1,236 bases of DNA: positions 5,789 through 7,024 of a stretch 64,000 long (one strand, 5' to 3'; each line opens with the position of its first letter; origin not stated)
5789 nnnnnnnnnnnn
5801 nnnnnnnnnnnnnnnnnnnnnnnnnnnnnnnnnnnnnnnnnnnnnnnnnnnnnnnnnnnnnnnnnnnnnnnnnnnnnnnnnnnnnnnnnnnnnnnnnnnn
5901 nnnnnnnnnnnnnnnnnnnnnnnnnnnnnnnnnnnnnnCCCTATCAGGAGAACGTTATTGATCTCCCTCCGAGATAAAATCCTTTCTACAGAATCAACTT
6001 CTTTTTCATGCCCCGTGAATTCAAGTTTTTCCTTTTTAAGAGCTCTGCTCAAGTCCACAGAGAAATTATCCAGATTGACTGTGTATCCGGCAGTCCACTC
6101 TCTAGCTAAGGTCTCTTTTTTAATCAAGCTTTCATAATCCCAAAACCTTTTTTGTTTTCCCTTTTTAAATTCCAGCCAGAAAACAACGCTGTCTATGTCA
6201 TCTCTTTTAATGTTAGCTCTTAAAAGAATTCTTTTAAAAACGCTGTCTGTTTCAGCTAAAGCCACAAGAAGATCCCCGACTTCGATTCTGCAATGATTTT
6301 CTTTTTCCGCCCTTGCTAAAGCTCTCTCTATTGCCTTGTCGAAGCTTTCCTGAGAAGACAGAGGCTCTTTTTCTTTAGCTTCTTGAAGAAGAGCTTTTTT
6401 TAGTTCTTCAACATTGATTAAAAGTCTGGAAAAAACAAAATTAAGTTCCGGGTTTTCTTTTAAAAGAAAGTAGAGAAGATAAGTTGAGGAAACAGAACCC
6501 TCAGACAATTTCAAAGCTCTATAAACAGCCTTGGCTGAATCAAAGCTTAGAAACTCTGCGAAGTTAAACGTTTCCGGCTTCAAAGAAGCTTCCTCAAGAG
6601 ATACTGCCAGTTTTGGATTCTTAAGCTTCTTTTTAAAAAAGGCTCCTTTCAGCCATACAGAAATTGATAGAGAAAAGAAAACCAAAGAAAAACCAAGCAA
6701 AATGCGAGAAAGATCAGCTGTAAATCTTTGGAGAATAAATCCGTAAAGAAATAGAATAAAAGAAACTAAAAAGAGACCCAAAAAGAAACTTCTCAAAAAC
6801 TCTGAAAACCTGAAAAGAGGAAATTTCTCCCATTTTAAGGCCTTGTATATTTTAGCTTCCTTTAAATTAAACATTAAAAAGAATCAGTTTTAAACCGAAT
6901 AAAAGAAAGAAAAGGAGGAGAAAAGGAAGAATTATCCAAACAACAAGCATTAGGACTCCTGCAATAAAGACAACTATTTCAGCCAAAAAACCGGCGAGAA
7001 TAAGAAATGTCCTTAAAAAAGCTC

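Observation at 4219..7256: Membrane-anchored Hsp100/Clp-like unfoldase in a tightly coupled three-gene membrane module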

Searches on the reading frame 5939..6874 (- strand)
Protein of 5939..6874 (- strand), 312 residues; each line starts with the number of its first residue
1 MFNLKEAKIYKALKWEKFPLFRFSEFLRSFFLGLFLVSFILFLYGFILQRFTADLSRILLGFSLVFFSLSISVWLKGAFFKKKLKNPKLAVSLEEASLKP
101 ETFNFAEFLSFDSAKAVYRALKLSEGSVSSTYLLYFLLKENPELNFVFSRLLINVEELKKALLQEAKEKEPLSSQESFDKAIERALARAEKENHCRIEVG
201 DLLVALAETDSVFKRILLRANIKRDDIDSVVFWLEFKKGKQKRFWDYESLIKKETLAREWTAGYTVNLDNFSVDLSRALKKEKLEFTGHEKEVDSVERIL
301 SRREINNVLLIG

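Call 14: find_related_loci(query=A2, collection=genome_contigs, flank=6000)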
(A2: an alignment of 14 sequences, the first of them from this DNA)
Query A2 (312 aa) in genome_contigs; peptide patterns used: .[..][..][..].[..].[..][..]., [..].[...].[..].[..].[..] (x = any residue, [..] = any of these).
227 stretches matched a pattern; 77 encode a relative of the query (tblastn E <= 1e-3); 77 distinct loci.
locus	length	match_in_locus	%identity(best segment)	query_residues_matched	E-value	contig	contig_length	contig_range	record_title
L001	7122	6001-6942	56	2-312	2e-100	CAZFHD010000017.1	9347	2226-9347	MAG TPA_asm: uncultured Candidatus Saccharibacteria bacterium isolate binchicken_co196_455 genome assembly, contig: NODE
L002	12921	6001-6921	49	2-312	1e-90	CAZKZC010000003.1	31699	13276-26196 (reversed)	MAG TPA_asm: uncultured Candidatus Saccharibacteria bacterium isolate SRP178699_co2_538 genome assembly, contig: NODE_66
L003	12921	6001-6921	48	2-312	7e-90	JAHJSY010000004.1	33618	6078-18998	MAG: Patescibacteria group bacterium isolate OS_PC_MetaG.mb.33 OS_PC_MetaG.mb.33_k141_4938, whole genome shotgun sequenc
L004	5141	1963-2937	48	1-312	3e-88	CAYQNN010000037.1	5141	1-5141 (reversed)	MAG TPA_asm: uncultured Candidatus Saccharibacteria bacterium isolate SRP214966_co5_352 genome assembly, contig: NODE_19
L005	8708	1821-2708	48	1-312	5e-88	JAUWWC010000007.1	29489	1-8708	MAG: Candidatus Nealsonbacteria bacterium isolate CSMAG_2648 CSMAG_2648_k127_4513384_length_29489_cov_13.0975, whole gen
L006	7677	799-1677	48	1-312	1e-87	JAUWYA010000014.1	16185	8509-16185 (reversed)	MAG: Candidatus Nealsonbacteria bacterium isolate CSMAG_2698 CSMAG_2698_k141_3036612_length_16185_cov_8.4985, whole geno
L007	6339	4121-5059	48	2-312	2e-87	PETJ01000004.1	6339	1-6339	MAG: Candidatus Nealsonbacteria bacterium CG01_land_8_20_14_3_00_12 CG01_land_8_20_14_3.00_scaffold_3959_c, whole genome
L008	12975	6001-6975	47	2-312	1e-85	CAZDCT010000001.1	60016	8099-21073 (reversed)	MAG TPA_asm: uncultured Candidatus Saccharibacteria bacterium isolate SRP178699_co2_77 genome assembly, contig: NODE_126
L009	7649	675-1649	46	2-312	7e-84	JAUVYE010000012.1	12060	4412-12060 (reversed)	MAG: bacterium isolate CSMAG_1234 CSMAG_1234_k141_1613768_length_12060_cov_9.0000, whole genome shotgun sequence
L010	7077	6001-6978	48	2-312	3e-82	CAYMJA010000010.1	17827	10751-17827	MAG TPA_asm: uncultured Candidatus Saccharibacteria bacterium isolate SRP214966_co5_52 genome assembly, contig: NODE_259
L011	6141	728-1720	44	2-312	5e-82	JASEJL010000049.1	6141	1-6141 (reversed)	MAG: Patescibacteria group bacterium isolate Yes71-31 NODE_2717_length_6141_cov_30.792967, whole genome shotgun sequence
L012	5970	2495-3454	45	2-312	6e-82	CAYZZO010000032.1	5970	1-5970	MAG TPA_asm: uncultured Candidatus Saccharibacteria bacterium isolate binchicken_co164_192 genome assembly, contig: NODE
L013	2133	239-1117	47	1-312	5e-84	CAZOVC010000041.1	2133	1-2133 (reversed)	MAG TPA_asm: uncultured Candidatus Saccharibacteria bacterium isolate binchicken_co100_437 genome assembly, contig: NODE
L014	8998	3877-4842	45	2-312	8e-81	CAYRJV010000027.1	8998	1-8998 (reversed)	MAG TPA_asm: uncultured Candidatus Saccharibacteria bacterium isolate SRP098346_co1_407 genome assembly, contig: NODE_10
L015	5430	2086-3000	49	1-312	4e-80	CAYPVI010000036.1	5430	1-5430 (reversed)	MAG TPA_asm: uncultured Candidatus Saccharibacteria bacterium isolate binchicken_co100_411 genome assembly, contig: NODE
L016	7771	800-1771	42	2-312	1e-79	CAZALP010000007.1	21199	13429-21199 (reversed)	MAG TPA_asm: uncultured Candidatus Saccharibacteria bacterium isolate binchicken_co184_302 genome assembly, contig: NODE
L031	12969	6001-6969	40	2-312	1e-73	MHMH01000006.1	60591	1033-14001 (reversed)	MAG: Candidatus Nealsonbacteria bacterium RIFCSPLOWO2_01_FULL_43_32 rifcsplowo2_01_scaffold_1906, whole genome shotgun s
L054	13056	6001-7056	39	2-312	2e-63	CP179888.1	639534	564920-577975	MAG: Candidatus Nealsonbacteria bacterium isolate ER9H13parc1 chromosome, complete genome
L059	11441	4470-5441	42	2-312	1e-61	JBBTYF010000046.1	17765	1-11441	MAG: Patescibacteria group bacterium isolate H43-bin052_1 H43_bin052_1_000000000046, whole genome shotgun sequence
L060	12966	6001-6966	51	2-312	5e-90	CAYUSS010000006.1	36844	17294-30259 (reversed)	MAG TPA_asm: uncultured Candidatus Saccharibacteria bacterium isolate binchicken_co34_299 genome assembly, contig: NODE_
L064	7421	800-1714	41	2-312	7e-59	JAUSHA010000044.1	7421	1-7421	MAG: bacterium isolate E14_metabat.bin.161 E14_k141_605395, whole genome shotgun sequence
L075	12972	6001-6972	42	2-312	5e-64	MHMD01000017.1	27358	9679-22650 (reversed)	MAG: Candidatus Nealsonbacteria bacterium RIFCSPHIGHO2_02_FULL_43_13 rifcsphigho2_02_scaffold_3264, whole genome shotgun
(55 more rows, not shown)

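Call 51: search_protein_families(library=pfam, proteins=[L031:8555-9847:+, L016:3362-4624:+, L064:3289-4581:+, L059:7028-8374:+, L005:206-1003:+, L060:4284-4724:+, L054:8860-9855:+, L002:8510-8884:+], max_evalue=0.01)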
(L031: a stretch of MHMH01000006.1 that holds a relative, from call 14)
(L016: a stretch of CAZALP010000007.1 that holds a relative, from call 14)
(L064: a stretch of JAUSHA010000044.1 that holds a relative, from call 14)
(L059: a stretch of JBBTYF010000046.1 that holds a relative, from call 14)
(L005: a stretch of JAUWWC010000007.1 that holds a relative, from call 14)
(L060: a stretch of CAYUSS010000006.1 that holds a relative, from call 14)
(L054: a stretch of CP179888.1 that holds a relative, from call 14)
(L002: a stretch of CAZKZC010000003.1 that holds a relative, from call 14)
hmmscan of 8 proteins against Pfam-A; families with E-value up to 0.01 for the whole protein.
L031:8555-9847:+ (431 aa): 2 families
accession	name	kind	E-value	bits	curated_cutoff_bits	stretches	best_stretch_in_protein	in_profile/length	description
PF13200.12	DUF4015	-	3.7e-65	220.5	27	1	109-426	12-313/313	Putative glycosyl hydrolase domain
PF09797.15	NatB_MDM20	-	0.0097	15.4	27.6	0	59-104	10-55/379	N-acetyltransferase B complex (NatB) non catalytic subunit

L016:3362-4624:+ (421 aa): 3 families
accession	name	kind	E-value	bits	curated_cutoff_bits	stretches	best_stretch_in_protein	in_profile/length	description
PF13200.12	DUF4015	-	9.8e-65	219.1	27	1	119-412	17-313/313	Putative glycosyl hydrolase domain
PF02638.21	GHL10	-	0.00048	19.8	27.9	1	145-238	69-166/311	Glycosyl hydrolase-like 10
PF02065.24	Melibiase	-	0.0037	16.7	27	1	167-241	128-192/347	Melibiase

L064:3289-4581:+ (431 aa): 2 families
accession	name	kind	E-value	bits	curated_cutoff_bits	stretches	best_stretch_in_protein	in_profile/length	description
PF13200.12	DUF4015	-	3.9e-62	210.6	27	1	110-423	9-313/313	Putative glycosyl hydrolase domain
PF02638.21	GHL10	-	1.1e-06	28.5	27.9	1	169-239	98-167/311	Glycosyl hydrolase-like 10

L059:7028-8374:+ (449 aa): 4 families
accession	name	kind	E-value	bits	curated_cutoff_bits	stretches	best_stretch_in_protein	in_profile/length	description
PF13200.12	DUF4015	-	7.5e-70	235.9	27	1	157-439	63-313/313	Putative glycosyl hydrolase domain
PF14871.12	GHL6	-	0.0008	20.1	35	0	154-196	43-85/132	Hypothetical glycosyl hydrolase 6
PF03537.19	Glyco_hydro_114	-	0.00089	19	27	1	138-243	17-114/231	Glycoside-hydrolase family GH114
PF02065.24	Melibiase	-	0.0017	17.8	27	1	150-266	99-209/347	Melibiase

L005:206-1003:+ (266 aa): 2 families
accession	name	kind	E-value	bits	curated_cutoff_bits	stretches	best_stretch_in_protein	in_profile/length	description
PF13385.13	Laminin_G_3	-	2e-21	77.2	27.6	1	106-251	2-151/151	Concanavalin A-like lectin/glucanases superfamily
PF07963.17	N_methyl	-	6.8e-09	35.4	21.2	1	3-28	2-27/27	Prokaryotic N-terminal methylation motif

L060:4284-4724:+ (147 aa): 1 family
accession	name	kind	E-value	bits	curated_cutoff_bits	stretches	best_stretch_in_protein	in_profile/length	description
PF07963.17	N_methyl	-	2.4e-08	33.7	21.2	1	1-27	1-27/27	Prokaryotic N-terminal methylation motif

L054:8860-9855:+ (332 aa): 1 family
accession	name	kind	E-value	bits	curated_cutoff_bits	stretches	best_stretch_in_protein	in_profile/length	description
PF00188.32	CAP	-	3.3e-13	50.9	21.1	1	69-184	3-115/117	Cysteine-rich secretory protein family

L002:8510-8884:+ (125 aa): 1 family
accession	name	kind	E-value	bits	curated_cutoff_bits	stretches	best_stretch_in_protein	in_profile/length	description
PF05973.20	Gp49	-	1.4e-21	76.8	23.9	1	32-120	1-89/90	Phage derived protein Gp49-like (DUF891)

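Call 52: search_protein_representatives(alignment_id=A2)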
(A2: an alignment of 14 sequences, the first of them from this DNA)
Query: 14 sequences, 317 profile positions. Proteins with E-value up to 0.001 (for the whole library): 955; up to 1e-10: 345; up to 1e-30: 97. The best 150 are listed.
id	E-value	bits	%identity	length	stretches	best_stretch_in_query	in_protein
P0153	3.8e-130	450.2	-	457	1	1-317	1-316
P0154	1.3e-119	415.6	-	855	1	1-317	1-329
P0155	4.2e-94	331.8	-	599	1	2-317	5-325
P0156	1.5e-93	329.9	-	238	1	26-265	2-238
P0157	2.6e-93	329.2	-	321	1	1-315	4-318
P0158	3.9e-88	312.2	-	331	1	3-317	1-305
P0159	9.3e-84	297.8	-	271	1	2-267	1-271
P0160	1.8e-82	293.5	-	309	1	2-251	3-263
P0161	7.7e-81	288.2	-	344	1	2-317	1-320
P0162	8.1e-81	288.1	-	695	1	1-317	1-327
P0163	3.7e-79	282.7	-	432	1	3-317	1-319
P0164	6.9e-78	278.5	-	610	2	57-317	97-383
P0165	6.9e-78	278.5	-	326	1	2-317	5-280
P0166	1.4e-73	264.4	-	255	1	79-297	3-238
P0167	3.0e-73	263.3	-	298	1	1-219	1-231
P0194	3.2e-50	187.6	-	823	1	18-317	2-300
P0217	1.7e-39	152.4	-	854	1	2-317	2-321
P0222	1.1e-38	149.8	-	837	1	59-317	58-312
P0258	2.3e-29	119.1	-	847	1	13-317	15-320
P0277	3.1e-26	108.8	-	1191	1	57-317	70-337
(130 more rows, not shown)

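Call 63: find_encoding_contigs(protein=P0258, flank=4000, max_places=2)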
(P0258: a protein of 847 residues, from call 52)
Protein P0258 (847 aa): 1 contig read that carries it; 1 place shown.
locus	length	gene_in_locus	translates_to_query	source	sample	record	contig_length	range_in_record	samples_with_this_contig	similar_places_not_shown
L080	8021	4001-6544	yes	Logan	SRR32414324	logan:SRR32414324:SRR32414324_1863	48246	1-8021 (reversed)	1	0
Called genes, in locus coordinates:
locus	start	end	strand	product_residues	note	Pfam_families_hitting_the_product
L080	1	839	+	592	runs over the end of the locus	-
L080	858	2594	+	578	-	PF04055:Radical_SAM, PF16199:Radical_SAM_C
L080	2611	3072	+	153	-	PF01230:HIT (weak)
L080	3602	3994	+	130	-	-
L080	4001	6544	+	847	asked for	PF20720:nSTAND3 (faint), PF01695:IstB_IS21 (faint), PF00158:Sigma54_activat (faint), PF17871:AAA_lid_9, PF00004:AAA (weak), PF07724:AAA_2, PF07728:AAA_5, PF10431:ClpB_D2-small, +3 more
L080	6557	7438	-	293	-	PF00483:NTP_transferase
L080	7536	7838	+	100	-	-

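Call 65: find_encoding_contigs(protein=P0217, flank=4000, max_places=1)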
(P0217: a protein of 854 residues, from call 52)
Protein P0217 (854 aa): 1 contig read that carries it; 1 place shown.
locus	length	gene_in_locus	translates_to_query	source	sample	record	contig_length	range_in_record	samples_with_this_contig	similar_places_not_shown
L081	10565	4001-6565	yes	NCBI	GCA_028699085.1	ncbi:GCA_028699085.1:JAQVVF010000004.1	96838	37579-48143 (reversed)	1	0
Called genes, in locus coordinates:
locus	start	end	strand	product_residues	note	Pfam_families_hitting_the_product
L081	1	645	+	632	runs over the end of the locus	PF13597:NRDD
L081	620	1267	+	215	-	PF04055:Radical_SAM, PF13353:Fer4_12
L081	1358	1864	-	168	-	-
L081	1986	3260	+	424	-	PF00768:Peptidase_S11, PF13354:Beta-lactamase2 (weak)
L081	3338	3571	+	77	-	PF04972:BON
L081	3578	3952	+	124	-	-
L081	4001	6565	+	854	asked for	PF05673:DUF815 (faint), PF13191:AAA_16 (faint), PF00004:AAA (weak), PF17871:AAA_lid_9 (weak), PF00004:AAA (weak), PF07724:AAA_2, PF07728:AAA_5, PF10431:ClpB_D2-small, +4 more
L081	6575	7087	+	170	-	PF07998:Peptidase_M54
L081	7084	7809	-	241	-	PF00535:Glycos_transf_2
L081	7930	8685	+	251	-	-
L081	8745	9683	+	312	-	PF00294:PfkB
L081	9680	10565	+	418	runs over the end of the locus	PF05221:AdoHcyase, PF02826:2-Hacid_dh_C, PF00670:AdoHcyase_NAD, PF07991:KARI_N (weak)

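Call 66: find_encoding_contigs(protein=P0222, flank=4000, max_places=1)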
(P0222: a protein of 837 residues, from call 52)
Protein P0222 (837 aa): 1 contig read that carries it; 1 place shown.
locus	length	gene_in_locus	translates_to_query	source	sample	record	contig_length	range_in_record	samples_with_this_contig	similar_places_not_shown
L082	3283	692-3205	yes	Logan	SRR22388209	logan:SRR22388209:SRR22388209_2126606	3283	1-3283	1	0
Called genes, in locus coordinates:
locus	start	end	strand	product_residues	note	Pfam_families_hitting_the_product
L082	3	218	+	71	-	?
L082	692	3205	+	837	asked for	PF22915:ARMH5 (faint), PF00158:Sigma54_activat (faint), PF00004:AAA, PF17871:AAA_lid_9 (weak), PF00004:AAA (weak), PF07724:AAA_2, PF07728:AAA_5, PF10431:ClpB_D2-small, +2 more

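Call 67: find_encoding_contigs(protein=P0194, flank=4000, max_places=1)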
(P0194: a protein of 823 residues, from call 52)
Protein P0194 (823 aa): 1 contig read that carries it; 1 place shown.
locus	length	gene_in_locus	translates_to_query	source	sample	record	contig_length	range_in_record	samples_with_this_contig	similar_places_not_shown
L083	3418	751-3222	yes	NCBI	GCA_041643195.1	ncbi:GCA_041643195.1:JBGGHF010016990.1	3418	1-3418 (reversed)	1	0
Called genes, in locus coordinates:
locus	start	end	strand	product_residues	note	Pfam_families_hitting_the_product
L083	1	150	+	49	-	?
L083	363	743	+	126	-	-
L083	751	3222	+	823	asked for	PF17871:AAA_lid_9, PF00004:AAA (weak), PF07724:AAA_2, PF07728:AAA_5, PF10431:ClpB_D2-small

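Call 68: find_encoding_contigs(protein=P0277, flank=4000, max_places=1)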
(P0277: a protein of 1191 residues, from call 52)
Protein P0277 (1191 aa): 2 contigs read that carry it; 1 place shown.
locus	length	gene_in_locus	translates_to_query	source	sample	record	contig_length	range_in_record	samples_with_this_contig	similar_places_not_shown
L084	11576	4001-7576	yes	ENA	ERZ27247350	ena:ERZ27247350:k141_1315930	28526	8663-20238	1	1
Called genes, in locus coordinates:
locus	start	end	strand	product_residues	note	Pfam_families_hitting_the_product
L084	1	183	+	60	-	PF12837:Fer4_6 (weak), PF13459:Fer4_15 (faint)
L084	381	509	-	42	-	-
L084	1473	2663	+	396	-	PF01645:Glu_synthase, PF00478:IMPDH, PF01070:FMN_dh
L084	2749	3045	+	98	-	-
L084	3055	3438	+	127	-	-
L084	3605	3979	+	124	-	-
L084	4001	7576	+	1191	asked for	PF00004:AAA (weak), PF07724:AAA_2, PF07728:AAA_5, PF10431:ClpB_D2-small, PF07724:AAA_2, PF07728:AAA_5, PF00004:AAA, PF10431:ClpB_D2-small, +10 more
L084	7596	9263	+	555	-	PF07495:Y_Y_Y (faint), PF15418:DUF4625 (faint), PF19077:Big_13 (faint)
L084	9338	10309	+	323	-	PF01512:Complex1_51K, PF10589:NADH_4Fe-4S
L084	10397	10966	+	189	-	-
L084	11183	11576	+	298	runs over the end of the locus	-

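Call 74: search_solved_structures(query=A2, max_evalue=1, show_alignments=1)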
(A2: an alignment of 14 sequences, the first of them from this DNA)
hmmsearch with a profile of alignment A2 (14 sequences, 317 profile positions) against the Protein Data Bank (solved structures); distinct sequences matched with E-value up to 1: 42.
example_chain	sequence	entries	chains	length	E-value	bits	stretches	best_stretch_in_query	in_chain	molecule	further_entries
6amn_A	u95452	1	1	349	4.6e-05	26.1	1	273-317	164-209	Heat shock protein 104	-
5wbw_A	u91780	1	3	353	4.7e-05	26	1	273-317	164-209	Heat shock protein 104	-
8xon_S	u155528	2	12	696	5.2e-05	25.9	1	268-317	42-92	NDP-hexose 4-ketoreductase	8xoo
3pxg_A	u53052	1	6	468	5.5e-05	25.8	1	270-317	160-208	Negative regulator of genetic competence ClpC/MecB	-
5kne_A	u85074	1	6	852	0.00017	24.2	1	273-317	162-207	Heat shock protein 104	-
3pxi_A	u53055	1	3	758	0.0002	24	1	270-317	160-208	Negative regulator of genetic competence ClpC/MecB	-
6n8t_A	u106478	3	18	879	0.00021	23.9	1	273-317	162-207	Heat shock protein 104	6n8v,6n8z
5vjh_A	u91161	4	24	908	0.00023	23.8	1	273-317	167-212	Heat shock protein 104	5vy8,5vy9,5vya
6ahf_A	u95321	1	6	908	0.00023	23.8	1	273-317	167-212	Heat shock protein 104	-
6dju_A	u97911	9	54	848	0.00024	23.7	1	272-317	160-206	Chaperone protein ClpB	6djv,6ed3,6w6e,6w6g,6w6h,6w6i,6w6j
7abr_A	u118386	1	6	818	0.00025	23.6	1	270-317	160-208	Negative regulator of genetic competence ClpC/MecB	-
3j3r_A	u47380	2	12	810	0.00027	23.6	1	270-317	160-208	Negative regulator of genetic competence ClpC/MecB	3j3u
3j3t_A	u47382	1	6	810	0.00027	23.6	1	270-317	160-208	Negative regulator of genetic competence ClpC/MecB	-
3j3s_A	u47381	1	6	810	0.00027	23.6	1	270-317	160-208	Negative regulator of genetic competence ClpC/MecB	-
5d4w_A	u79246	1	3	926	0.0005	22.6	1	272-317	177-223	Putative heat shock protein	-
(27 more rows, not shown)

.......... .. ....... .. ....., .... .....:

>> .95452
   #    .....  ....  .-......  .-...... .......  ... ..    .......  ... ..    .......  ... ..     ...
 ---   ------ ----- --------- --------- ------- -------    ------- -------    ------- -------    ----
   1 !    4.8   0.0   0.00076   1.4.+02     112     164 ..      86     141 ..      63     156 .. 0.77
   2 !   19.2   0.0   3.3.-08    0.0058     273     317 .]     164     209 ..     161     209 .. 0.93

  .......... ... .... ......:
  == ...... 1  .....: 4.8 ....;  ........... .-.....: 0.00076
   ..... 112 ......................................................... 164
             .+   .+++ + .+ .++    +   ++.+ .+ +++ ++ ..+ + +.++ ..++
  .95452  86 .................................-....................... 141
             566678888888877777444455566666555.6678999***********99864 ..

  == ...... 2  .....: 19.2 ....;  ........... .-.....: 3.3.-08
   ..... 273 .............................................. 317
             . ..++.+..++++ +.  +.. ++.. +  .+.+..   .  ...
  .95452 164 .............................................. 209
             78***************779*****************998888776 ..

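Call 75: search_protein_families(library=pfam, alignment_id=A2, max_evalue=0.01)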
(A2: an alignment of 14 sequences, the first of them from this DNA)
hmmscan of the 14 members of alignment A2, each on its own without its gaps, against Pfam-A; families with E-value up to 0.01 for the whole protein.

A. member 1, seq(312 aa): 0 families

B. families by the number of members that match (of 14 scanned): 5 families
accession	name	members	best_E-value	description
PF13207.12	AAA_17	1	0.0021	AAA domain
PF02269.22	TFIID-18kDa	1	0.0028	Transcription initiation factor IID, 18kD subunit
PF05595.16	DUF771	1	0.0043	Domain of unknown function (DUF771)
PF06645.18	SPC12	1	0.0051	Microsomal signal peptidase 12 kDa subunit (SPC12)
PF02673.24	BacA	1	0.0094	Bacitracin resistance protein BacA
